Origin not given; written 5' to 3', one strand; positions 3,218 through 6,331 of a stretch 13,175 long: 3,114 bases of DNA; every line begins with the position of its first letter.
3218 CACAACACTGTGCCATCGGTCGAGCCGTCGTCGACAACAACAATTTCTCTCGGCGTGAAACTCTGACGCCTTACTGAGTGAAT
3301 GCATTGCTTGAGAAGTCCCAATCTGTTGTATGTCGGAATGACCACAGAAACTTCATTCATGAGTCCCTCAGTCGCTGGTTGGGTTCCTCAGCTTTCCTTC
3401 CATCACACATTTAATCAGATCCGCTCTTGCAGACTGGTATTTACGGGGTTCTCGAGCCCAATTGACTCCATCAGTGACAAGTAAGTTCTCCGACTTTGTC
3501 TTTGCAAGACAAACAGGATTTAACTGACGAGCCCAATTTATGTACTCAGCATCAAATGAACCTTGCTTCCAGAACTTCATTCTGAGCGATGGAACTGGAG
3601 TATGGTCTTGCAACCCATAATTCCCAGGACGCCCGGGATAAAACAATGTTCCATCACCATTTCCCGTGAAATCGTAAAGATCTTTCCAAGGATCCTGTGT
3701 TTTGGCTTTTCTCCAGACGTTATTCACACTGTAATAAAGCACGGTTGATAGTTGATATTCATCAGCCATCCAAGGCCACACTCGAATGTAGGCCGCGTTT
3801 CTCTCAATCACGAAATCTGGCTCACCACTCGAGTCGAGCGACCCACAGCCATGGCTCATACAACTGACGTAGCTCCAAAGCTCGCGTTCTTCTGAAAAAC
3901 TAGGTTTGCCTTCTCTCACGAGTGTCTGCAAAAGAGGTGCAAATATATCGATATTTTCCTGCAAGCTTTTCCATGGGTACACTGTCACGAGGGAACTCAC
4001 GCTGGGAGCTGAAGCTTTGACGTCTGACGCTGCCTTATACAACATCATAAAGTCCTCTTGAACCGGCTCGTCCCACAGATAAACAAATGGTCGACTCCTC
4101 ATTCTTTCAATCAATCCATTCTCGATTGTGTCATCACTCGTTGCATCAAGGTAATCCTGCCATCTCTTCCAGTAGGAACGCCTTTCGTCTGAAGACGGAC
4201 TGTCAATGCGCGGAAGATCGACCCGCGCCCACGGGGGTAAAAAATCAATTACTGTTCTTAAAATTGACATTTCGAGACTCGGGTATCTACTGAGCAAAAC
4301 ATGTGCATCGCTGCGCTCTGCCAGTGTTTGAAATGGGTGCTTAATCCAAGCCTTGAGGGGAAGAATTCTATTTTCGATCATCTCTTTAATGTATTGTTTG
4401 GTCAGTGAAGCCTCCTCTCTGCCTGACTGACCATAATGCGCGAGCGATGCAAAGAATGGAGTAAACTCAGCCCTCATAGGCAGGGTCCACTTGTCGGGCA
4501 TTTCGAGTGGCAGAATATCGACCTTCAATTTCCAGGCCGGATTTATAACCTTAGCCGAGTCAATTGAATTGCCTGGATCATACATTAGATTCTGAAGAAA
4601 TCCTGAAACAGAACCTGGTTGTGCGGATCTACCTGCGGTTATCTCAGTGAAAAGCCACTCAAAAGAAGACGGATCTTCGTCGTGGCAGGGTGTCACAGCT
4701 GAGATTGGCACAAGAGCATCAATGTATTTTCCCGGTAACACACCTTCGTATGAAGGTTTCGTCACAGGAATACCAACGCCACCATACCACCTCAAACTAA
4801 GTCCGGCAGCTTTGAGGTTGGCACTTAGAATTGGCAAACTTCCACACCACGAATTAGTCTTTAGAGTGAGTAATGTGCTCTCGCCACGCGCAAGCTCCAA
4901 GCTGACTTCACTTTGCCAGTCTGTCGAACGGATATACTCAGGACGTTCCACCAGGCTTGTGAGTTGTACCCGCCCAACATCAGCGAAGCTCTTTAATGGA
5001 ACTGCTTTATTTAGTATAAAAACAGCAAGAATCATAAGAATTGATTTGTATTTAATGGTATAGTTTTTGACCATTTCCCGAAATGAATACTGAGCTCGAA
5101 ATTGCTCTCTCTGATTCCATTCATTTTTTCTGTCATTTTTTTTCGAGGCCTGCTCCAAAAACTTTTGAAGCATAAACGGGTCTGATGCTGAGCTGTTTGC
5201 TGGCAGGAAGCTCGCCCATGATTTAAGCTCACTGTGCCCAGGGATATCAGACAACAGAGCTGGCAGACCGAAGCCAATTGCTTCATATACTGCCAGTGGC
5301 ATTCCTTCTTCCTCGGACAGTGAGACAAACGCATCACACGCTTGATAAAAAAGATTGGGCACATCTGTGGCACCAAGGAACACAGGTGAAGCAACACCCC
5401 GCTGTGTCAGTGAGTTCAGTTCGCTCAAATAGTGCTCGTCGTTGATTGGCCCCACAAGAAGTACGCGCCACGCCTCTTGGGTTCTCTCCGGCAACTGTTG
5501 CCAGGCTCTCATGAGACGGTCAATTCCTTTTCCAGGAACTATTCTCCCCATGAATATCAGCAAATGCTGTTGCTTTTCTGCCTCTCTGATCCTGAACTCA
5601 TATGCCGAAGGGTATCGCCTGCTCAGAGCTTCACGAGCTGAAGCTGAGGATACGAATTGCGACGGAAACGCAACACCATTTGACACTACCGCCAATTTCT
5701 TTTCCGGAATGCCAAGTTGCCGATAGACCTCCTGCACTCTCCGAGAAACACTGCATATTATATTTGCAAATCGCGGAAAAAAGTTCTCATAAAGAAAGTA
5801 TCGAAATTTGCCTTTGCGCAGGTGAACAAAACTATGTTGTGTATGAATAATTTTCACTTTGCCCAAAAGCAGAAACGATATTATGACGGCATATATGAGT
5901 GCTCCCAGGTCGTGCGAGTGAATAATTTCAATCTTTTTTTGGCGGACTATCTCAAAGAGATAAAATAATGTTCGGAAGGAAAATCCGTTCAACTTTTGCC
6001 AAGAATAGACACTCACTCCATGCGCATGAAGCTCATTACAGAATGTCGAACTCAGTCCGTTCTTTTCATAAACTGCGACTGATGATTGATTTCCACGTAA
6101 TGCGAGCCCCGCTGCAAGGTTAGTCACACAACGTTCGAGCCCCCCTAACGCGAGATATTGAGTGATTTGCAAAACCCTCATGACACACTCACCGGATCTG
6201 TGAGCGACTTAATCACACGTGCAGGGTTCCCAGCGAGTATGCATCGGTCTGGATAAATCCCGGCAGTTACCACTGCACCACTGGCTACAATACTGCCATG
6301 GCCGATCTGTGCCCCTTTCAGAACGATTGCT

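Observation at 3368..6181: Single polypeptide joins a cytoplasmic GT4 glycosyltransferase to an extracytoplasmic glycoside-hydrolase-like domain through one TM helix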

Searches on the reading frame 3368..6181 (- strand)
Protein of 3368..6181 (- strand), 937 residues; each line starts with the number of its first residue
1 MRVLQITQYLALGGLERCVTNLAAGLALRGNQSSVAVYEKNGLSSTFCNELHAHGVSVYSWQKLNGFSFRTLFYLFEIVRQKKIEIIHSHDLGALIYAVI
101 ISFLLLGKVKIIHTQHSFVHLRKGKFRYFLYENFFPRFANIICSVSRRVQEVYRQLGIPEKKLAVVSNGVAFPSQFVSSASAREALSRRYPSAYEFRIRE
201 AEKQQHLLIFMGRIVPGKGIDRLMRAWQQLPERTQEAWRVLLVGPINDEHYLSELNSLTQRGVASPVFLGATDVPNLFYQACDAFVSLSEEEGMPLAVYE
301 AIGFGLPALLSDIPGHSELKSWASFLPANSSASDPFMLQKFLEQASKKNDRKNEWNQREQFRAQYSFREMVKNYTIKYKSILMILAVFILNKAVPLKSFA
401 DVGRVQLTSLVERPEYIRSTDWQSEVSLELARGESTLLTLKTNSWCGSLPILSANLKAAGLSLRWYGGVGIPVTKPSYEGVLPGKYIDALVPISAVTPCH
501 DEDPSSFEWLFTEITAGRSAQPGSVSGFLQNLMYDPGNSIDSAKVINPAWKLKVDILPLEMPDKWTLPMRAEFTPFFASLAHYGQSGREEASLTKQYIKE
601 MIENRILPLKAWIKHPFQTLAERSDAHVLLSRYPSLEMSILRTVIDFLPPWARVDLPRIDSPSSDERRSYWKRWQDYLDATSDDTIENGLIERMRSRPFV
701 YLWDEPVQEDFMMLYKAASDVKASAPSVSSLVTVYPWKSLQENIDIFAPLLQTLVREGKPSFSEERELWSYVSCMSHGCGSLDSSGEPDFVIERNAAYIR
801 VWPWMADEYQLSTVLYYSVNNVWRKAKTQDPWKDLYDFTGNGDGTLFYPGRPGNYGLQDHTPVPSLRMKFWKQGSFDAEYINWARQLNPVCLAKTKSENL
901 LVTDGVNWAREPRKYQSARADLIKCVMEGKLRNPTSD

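Call 5: search_protein_families(library=pfam, proteins=[window:3368-6181:-], max_evalue=0.01)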
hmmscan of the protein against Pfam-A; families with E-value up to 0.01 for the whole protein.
window:3368-6181:- (937 aa): 7 families
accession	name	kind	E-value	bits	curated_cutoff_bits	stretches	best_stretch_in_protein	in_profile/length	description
PF13439.12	Glyco_transf_4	-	1.5e-24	87.4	28.5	1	13-170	2-166/170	Glycosyltransferase Family 4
PF00534.26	Glycos_transf_1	-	4.6e-19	69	26.4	1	199-319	9-130/172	Glycosyl transferases group 1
PF13692.12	Glyco_trans_1_4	-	3.8e-16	60.1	27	1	206-319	2-114/142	Glycosyl transferases group 1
PF13579.12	Glyco_trans_4_4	-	1e-13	52.4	29.7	1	13-169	1-158/158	Glycosyl transferase 4-like domain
PF20706.3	GT4-conflict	-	0.00015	21.3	26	1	200-319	192-319/385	Family 4 Glycosyltransferase in conflict systems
PF13320.12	GH123_cat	-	0.00019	21.3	23.1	1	668-883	129-323/324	Glycoside hydrolase 123, catalytic domain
PF13477.12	Glyco_trans_4_2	-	0.0024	18.5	23.4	1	34-143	26-137/139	Glycosyl transferase 4-like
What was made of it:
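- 5048..6181 (-): GT4 (GT-B, retaining) glycosyltransferase domain, aa 1-378, predicted cytoplasmic. Pfam PF13439 at 1.5e-24 (aa 13-170) and PF00534 at 4.6e-19 (aa 199-319) (call 5).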

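Call 6: find_homologous_proteins(query=window:3371-6181:-, max_evalue=0.001)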
Query window:3371-6181:- (937 aa): 26 proteins with E <= 0.001 among 8000 candidates.
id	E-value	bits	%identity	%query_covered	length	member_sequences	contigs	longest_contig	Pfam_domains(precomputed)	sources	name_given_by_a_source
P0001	0.0e+0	1522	70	100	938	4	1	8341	PF00534.27,PF13579.13,PF13439.13,PF13692.13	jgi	jgi:glycosyltransferase involved in cell wall biosynthesis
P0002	0.0e+0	1168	54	99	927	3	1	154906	PF00534.27,PF13579.13,PF13439.13,PF20706.4,PF13692.13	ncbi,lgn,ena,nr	ncbi:MAG: glycosyltransferase [Proteobacteria bacterium]|nr:glycosyltransferase [Pseudomonadota bact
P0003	0.0e+0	1131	54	99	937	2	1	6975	PF00534.27,PF13579.13,PF13439.13,PF13692.13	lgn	-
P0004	0.0e+0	1076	53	99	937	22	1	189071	PF00534.27,PF13579.13,PF13439.13,PF13692.13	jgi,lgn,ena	jgi:glycosyltransferase involved in cell wall biosynthesis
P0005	0.0e+0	1072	52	99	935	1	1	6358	PF00534.27,PF13579.13,PF13439.13,PF13692.13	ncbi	-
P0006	0.0e+0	1067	50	99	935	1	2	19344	PF00534.27,PF13579.13,PF13439.13,PF13692.13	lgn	-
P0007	0.0e+0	1037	51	100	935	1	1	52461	PF00534.27,PF13579.13,PF13439.13,PF13692.13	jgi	-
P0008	3.6e-297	1006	48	99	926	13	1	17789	PF00534.27,PF13579.13,PF13439.13,PF20706.4,PF13692.13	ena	-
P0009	1.4e-278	945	46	99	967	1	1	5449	PF00534.27,PF13477.13,PF13579.13,PF13439.13,PF13692.13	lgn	-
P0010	1.9e-278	944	45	99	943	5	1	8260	PF00534.27,PF13579.13,PF13439.13,PF13692.13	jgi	jgi:glycosyltransferase involved in cell wall biosynthesis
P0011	2.9e-277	940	47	98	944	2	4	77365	PF00534.27,PF13579.13,PF13439.13,PF20706.4,PF13692.13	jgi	jgi:glycosyltransferase involved in cell wall biosynthesis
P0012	7.9e-276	936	46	99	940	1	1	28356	PF00534.27,PF13579.13,PF13439.13,PF13692.13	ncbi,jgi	ncbi:MAG: hypothetical protein RIR26_1810 [Pseudomonadota bacterium]|jgi:glycosyltransferase involve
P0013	1.4e-274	932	45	99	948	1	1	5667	PF00534.27,PF13579.13,PF13439.13,PF13692.13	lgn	-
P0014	1.5e-265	902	45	100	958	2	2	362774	PF00534.27,PF13579.13,PF13439.13,PF20706.4,PF13692.13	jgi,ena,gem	-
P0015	1.6e-264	898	46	95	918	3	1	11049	PF00534.27,PF13579.13,PF13439.13,PF13692.13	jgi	jgi:glycosyltransferase involved in cell wall biosynthesis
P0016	2.0e-264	898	44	99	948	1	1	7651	PF00534.27,PF13579.13,PF13439.13,PF13692.13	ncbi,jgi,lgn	ncbi:MAG: hypothetical protein RL189_1266 [Pseudomonadota bacterium]|jgi:glycosyltransferase involve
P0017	3.8e-63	232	37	41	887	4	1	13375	PF01943.23,PF00534.27,PF13579.13,PF13439.13,PF13440.12,PF03023.20,PF13692.13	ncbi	-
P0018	2.7e-56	209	36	40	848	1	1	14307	PF00534.27,PF13579.13,PF13439.13,PF13440.12,PF13692.13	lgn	-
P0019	3.2e-56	209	37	40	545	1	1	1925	PF00534.27,PF13579.13,PF13439.13,PF13692.13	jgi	jgi:glycosyltransferase involved in cell wall biosynthesis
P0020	7.4e-55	204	33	41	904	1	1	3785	PF00534.27,PF13579.13,PF13439.13,PF13692.13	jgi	jgi:glycosyltransferase involved in cell wall biosynthesis/O-antigen/teichoic acid export membrane p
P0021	9.4e-54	201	35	40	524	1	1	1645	PF00534.27,PF13579.13,PF13439.13,PF13692.13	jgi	jgi:glycosyltransferase involved in cell wall biosynthesis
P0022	1.7e-53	200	35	40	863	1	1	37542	PF00534.27,PF13579.13,PF13439.13,PF13692.13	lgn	-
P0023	2.0e-51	193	35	37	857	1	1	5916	PF00534.27,PF13579.13,PF13439.13,PF13440.12,PF13692.13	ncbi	-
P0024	3.6e-51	192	32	40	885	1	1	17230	PF00534.27,PF13579.13,PF13439.13,PF13692.13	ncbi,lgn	ncbi:MAG: glycosyltransferase [Pseudobdellovibrio sp.]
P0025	3.5e-50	189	32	41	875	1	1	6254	PF00534.27,PF13579.13,PF13439.13,PF13440.12,PF13692.13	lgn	-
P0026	1.6e-46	177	32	41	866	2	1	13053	PF00534.27,PF13579.13,PF13439.13,PF13440.12,PF03023.20,PF13692.13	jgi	jgi:O-antigen/teichoic acid export membrane protein/glycosyltransferase involved in cell wall biosyn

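Call 27: predict_structure(alignment_id=A1)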
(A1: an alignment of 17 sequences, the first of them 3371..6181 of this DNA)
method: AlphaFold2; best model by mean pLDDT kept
length: 937 residues; sequences in the alignment: 17
mean_pLDDT: 81.3   pTM: 0.58
mean pLDDT of the five models: 81.3, 81.1, 81.1, 80.3, 76.9
residues with pLDDT >= 90: 339; 70-90: 429; 50-70: 99; < 50: 70
segments of 3 or more residues with pLDDT < 50: 195-197, 199-201, 385-402, 477-480, 541-545, 774-793, 819-821, 838-842, 935-937
pLDDT, mean of each block of 10 residues (from residue 1): 90 77 89 91 84 91 85 94 93 90 89 79 61 87 86 83 86 86 81 52 75 79 89 86 80 75 71 86 88 76 92 82 88 92 84 89 90 91 58 36 76 87 92 96 86 94 93 57 77 81 70 96 93 71 58 94 92 62 62 85 88 78 80 85 89 89 91 93 92 92 78 90 95 88 89 81 85 46 37 65 90 75 53 55 65 83 87 94 94 90 79 91 90 50
secondary structure, 60 per line:
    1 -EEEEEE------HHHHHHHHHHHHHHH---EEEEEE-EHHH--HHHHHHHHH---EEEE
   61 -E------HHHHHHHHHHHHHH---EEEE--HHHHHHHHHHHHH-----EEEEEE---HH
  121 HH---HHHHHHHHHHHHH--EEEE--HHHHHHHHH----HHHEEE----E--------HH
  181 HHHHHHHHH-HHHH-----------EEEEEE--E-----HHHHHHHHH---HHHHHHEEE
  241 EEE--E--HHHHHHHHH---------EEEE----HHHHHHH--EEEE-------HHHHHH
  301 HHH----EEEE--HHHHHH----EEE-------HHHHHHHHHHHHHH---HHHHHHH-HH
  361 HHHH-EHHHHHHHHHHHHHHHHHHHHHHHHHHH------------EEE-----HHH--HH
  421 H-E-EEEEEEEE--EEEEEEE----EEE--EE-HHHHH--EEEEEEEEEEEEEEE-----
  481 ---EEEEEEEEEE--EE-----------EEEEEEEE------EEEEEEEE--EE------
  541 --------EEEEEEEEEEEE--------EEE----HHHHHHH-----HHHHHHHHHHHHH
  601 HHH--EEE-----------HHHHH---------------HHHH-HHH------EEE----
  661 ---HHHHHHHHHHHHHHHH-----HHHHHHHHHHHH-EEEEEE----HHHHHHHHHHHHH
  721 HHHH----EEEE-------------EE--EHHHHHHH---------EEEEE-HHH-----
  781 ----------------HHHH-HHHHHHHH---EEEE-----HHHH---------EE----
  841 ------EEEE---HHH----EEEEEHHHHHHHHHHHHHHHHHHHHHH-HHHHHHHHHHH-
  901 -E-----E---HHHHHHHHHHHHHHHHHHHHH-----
elements in order (helices of 4 or more, strands of 3 or more residues): E2-7 H14-28 E32-37 H45-53 E57-60 H69-82 E86-89 H92-104 E110-115 H119-122 H126-138 E141-144 H147-155 E163-165 H179-189 H191-194 E206-211 H220-228 H232-237 E238-243 H249-257 E267-270 H275-281 E284-287 H295-303 E308-311 H314-319 E324-326 H334-347 H351-357 H359-364 H367-393 E406-408 E425-432 E435-441 E446-448 H454-458 E461-475 E484-493 E509-516 E523-530 E549-560 E569-571 H576-582 H588-603 E606-608 H620-624 H640-643 E654-656 H664-679 H685-696 E698-703 H708-724 E729-732 H751-757 E767-771 H797-800 H802-809 E813-816 H822-825 E847-850 E861-865 H866-887 H889-899 H912-932
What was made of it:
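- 5048..6181 (-): The AF2 model shows a Rossmann-type strand/helix alternation (call 27).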

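Call 30: find_encoding_contigs(protein=window:3371-6181:-, flank=10000, max_places=3)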
Protein window:3371-6181:- (937 aa): no gene with exactly this product is on record in the collection.
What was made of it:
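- Tried and rejected: The window protein has no match in the assembly index (call 30).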

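Call 31: find_encoding_contigs(protein=P0002, flank=10000, max_places=1)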
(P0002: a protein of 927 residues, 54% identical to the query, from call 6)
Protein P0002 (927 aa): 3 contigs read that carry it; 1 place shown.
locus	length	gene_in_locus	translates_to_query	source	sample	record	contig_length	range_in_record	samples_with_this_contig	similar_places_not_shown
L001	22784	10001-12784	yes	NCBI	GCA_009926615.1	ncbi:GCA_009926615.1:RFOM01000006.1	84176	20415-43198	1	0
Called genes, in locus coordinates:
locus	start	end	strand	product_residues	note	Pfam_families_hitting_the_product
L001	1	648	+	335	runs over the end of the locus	PF25919:BSH_CusB (faint), PF25997:BSH_YhbJ (faint), PF00364:Biotin_lipoyl (faint), PF25917:BSH_RND, PF25973:BSH_CzcB (faint), PF25984:BSH_YknX (weak), PF25989:YknX_C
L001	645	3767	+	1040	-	PF00873:ACR_tran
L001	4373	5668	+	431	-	-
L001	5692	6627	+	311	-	-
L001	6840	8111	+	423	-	-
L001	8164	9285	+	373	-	PF00535:Glycos_transf_2, PF13641:Glyco_tranf_2_3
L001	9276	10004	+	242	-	PF00132:Hexapep, PF14602:Hexapep_2 (weak)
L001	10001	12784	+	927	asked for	PF13439:Glyco_transf_4, PF13579:Glyco_trans_4_4, PF20706:GT4-conflict (weak), PF00534:Glycos_transf_1, PF13692:Glyco_trans_1_4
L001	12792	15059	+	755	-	PF00535:Glycos_transf_2, PF10111:Glyco_tranf_2_2, PF13641:Glyco_tranf_2_3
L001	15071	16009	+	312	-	PF01522:Polysacc_deac_1 (faint)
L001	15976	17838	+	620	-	PF01451:LMWPc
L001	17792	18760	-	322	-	PF13692:Glyco_trans_1_4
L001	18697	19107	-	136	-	-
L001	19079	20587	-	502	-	PF04932:Wzy_C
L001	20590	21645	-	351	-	-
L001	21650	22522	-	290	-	PF02563:Poly_export (faint), PF22461:SLBB_2 (weak)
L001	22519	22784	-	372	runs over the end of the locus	PF13579:Glyco_trans_4_4 (weak), PF13439:Glyco_transf_4, PF00534:Glycos_transf_1, PF13692:Glyco_trans_1_4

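Call 32: find_encoding_contigs(protein=P0014, flank=10000, max_places=1)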
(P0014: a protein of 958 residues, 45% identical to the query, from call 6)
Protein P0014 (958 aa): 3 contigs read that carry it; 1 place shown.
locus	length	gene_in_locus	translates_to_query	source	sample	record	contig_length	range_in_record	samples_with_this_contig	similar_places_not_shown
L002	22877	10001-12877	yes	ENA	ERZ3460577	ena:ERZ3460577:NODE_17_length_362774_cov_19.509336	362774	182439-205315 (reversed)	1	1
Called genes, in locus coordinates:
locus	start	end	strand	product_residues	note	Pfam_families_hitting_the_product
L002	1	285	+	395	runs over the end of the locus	PF00654:Voltage_CLC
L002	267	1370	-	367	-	-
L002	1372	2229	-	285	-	PF12728:HTH_17 (weak)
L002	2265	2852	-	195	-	-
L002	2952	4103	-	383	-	-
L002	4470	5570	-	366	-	PF02899:Phage_int_SAM_1 (weak), PF00589:Phage_integrase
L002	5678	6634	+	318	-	PF00850:Hist_deacetyl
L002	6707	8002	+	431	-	-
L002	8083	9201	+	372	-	PF00535:Glycos_transf_2 (weak), PF13641:Glyco_tranf_2_3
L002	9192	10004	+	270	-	PF00132:Hexapep, PF14602:Hexapep_2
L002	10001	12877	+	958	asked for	PF13439:Glyco_transf_4, PF13579:Glyco_trans_4_4, PF20706:GT4-conflict (faint), PF00534:Glycos_transf_1, PF13692:Glyco_trans_1_4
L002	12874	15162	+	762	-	PF00535:Glycos_transf_2, PF10111:Glyco_tranf_2_2, PF13641:Glyco_tranf_2_3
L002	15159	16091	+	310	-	PF01522:Polysacc_deac_1 (faint)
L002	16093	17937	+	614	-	PF01451:LMWPc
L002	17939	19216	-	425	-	PF00534:Glycos_transf_1 (weak), PF13692:Glyco_trans_1_4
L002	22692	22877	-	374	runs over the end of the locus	PF13579:Glyco_trans_4_4 (weak), PF13439:Glyco_transf_4, PF00534:Glycos_transf_1, PF13692:Glyco_trans_1_4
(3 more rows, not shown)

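Call 33: find_encoding_contigs(protein=P0004, flank=10000, max_places=1)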
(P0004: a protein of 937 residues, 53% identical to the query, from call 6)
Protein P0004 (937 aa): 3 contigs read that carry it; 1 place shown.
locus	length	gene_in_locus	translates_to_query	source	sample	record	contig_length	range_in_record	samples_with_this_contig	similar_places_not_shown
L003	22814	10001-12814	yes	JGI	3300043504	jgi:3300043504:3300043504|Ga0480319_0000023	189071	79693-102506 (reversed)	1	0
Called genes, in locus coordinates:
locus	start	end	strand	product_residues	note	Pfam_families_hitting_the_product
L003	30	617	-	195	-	-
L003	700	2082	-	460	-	-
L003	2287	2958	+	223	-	-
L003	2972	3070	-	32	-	-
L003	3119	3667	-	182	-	-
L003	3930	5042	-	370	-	PF02899:Phage_int_SAM_1 (weak), PF00589:Phage_integrase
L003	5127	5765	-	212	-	PF01169:GDT1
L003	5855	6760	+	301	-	PF00850:Hist_deacetyl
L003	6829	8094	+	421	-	-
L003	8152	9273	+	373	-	PF13641:Glyco_tranf_2_3 (weak)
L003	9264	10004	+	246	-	PF00132:Hexapep, PF14602:Hexapep_2 (weak)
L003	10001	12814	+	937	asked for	PF13439:Glyco_transf_4, PF13579:Glyco_trans_4_4, PF00534:Glycos_transf_1, PF13692:Glyco_trans_1_4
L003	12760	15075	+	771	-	PF00535:Glycos_transf_2, PF10111:Glyco_tranf_2_2, PF13641:Glyco_tranf_2_3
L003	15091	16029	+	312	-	PF01522:Polysacc_deac_1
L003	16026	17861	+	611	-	PF01451:LMWPc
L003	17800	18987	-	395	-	PF00534:Glycos_transf_1 (weak), PF13692:Glyco_trans_1_4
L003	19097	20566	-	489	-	PF04932:Wzy_C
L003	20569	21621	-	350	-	-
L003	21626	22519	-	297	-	PF02563:Poly_export (weak)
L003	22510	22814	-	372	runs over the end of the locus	PF13439:Glyco_transf_4, PF00534:Glycos_transf_1, PF13692:Glyco_trans_1_4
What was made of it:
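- On EPS-operon-encoded extracytoplasmic polymer hydrolases (PslG, BcsZ, PelA, PgaB and EpsB type; a functional class): The synteny is conserved in L001-L003 (calls 31-33).
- It always lies inside the same biosynthetic operon (calls 31-33).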
